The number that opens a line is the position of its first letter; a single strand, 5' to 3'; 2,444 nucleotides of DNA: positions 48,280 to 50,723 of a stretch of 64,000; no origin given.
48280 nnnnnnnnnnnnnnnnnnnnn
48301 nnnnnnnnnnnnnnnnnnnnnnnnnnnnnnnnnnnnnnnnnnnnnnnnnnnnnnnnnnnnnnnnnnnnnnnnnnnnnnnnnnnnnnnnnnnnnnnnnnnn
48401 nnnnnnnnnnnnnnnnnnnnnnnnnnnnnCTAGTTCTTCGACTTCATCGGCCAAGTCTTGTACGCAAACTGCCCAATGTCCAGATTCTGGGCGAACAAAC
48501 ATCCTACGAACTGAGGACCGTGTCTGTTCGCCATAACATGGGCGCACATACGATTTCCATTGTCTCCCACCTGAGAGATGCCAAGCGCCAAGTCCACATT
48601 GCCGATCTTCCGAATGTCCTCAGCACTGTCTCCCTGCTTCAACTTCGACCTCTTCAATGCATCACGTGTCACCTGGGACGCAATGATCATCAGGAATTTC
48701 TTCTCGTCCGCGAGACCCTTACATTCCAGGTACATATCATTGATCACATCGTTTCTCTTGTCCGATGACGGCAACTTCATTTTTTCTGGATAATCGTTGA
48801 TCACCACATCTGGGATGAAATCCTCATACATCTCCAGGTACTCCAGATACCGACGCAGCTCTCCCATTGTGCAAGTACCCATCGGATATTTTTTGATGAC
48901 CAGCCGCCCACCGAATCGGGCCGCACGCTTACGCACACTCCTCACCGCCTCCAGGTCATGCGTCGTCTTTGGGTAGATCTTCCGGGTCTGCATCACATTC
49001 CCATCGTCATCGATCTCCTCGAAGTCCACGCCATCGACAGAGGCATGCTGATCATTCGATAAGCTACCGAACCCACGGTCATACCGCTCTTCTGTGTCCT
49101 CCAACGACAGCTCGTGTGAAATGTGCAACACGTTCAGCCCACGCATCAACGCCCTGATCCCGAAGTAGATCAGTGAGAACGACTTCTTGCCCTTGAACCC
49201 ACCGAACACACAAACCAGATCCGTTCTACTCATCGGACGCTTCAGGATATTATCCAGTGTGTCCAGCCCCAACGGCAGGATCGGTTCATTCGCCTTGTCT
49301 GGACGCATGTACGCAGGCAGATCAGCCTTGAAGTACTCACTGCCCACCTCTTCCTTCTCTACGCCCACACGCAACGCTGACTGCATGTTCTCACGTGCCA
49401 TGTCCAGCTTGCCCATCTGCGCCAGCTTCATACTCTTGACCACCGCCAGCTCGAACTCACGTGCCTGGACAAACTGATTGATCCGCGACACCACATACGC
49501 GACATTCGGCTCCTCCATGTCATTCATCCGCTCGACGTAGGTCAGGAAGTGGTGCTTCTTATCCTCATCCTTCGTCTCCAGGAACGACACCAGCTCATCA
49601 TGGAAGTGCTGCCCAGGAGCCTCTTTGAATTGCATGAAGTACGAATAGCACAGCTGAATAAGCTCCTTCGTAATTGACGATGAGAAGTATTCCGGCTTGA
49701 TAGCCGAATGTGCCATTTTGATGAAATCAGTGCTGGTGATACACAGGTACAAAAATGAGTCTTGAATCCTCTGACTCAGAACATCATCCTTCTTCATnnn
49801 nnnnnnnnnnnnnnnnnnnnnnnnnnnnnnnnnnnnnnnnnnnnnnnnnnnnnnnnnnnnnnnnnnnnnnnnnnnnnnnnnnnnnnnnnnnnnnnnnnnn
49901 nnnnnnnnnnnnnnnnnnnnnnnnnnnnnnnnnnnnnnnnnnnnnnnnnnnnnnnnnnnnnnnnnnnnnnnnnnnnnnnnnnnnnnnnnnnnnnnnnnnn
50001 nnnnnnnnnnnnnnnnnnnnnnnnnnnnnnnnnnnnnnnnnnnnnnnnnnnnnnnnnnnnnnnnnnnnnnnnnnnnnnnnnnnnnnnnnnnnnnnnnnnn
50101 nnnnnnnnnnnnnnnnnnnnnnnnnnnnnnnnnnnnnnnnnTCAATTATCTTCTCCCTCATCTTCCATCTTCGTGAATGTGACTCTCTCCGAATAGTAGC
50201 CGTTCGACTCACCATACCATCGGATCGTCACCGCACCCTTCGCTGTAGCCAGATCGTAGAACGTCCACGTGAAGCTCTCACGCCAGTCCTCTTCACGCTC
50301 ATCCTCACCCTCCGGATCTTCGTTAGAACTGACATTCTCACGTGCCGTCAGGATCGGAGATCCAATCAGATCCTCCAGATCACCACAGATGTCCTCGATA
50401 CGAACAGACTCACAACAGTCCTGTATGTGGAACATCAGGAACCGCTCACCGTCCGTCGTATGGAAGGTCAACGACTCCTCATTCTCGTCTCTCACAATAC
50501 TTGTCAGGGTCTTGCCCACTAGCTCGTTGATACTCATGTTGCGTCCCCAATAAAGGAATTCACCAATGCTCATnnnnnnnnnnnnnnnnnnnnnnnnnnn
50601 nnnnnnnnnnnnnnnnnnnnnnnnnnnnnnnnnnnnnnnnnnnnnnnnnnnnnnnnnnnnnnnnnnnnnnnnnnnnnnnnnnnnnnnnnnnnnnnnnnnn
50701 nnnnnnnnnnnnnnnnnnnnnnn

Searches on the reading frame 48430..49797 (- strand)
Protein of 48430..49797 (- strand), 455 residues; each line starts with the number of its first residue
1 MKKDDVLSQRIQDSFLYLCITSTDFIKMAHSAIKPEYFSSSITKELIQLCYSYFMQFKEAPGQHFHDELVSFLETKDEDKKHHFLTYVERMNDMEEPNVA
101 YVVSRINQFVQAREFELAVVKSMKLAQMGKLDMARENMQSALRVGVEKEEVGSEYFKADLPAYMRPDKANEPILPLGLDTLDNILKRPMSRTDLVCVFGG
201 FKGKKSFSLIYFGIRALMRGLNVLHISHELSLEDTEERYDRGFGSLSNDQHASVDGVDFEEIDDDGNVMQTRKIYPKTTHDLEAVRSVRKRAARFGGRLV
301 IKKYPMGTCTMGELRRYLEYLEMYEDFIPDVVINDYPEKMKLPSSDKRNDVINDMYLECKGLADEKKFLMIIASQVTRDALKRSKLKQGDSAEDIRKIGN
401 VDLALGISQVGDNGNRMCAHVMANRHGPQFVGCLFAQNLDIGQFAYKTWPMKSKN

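Call 4: search_protein_families(library=pfam, proteins=[window:48430-49797:-], max_evalue=0.1)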
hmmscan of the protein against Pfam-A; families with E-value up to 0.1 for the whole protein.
window:48430-49797:- (455 aa): 2 families
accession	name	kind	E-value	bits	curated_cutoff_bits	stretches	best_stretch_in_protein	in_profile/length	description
PF03796.21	DnaB_C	-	0.00029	20.7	27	1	309-400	112-200/255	DnaB-like helicase C terminal domain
PF09797.15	NatB_MDM20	-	0.064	12.7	27.6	1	42-139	67-162/379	N-acetyltransferase B complex (NatB) non catalytic subunit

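Call 5: search_protein_families(library=phrogs, proteins=[window:48430-49797:-], max_evalue=0.01)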
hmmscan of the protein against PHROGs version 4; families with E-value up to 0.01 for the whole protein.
window:48430-49797:- (455 aa): 1 family
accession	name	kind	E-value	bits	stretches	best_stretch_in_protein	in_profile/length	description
phrog_19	-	DNA, RNA and nucleotide metabolism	5.8e-47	161.9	1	8-443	160-577/621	DnaB-like replicative helicase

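Call 34: search_protein_families(library=ncbifam, proteins=[window:48430-49797:-], max_evalue=0.1)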
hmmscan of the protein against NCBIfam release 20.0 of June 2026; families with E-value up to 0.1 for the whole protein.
window:48430-49797:- (455 aa): 3 families
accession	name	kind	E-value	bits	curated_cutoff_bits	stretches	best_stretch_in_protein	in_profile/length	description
TIGR03600.1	phage_DnaB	exception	0.0011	18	498.65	1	174-400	177-375/421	phage replicative helicase, DnaB family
NF040583.1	dnaB_SPI-7_type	exception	0.015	14.4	655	1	290-399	273-377/434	SPI-7-type island replicative DNA helicase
TIGR00665.1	DnaB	equivalog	0.019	13.8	385.25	0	308-384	287-363/435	replicative DNA helicase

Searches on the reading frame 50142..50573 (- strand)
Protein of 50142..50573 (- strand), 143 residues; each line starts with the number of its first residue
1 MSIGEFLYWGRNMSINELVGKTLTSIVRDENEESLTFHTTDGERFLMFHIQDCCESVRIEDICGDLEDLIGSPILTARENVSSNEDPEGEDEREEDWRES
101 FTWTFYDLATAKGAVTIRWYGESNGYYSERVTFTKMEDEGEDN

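Call 4: search_protein_families(library=pfam, proteins=[window:50142-50573:-], max_evalue=0.1)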
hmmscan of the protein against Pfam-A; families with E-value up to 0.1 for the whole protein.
window:50142-50573:- (143 aa): 2 families
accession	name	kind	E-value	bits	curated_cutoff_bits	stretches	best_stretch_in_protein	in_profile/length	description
PF24240.1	DUF7448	-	2.2e-30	105.5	27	1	16-132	1-103/104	Domain of unknown function (DUF7448)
PF08539.16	HbrB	-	0.0098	16.4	22.7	1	32-92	20-80/166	HbrB-like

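Call 5: search_protein_families(library=phrogs, proteins=[window:50142-50573:-], max_evalue=0.01)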
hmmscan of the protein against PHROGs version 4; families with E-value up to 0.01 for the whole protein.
window:50142-50573:- (143 aa): 1 family
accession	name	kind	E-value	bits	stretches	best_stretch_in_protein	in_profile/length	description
phrog_2650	-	unknown function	3.3e-51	174.7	1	8-140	3-137/192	-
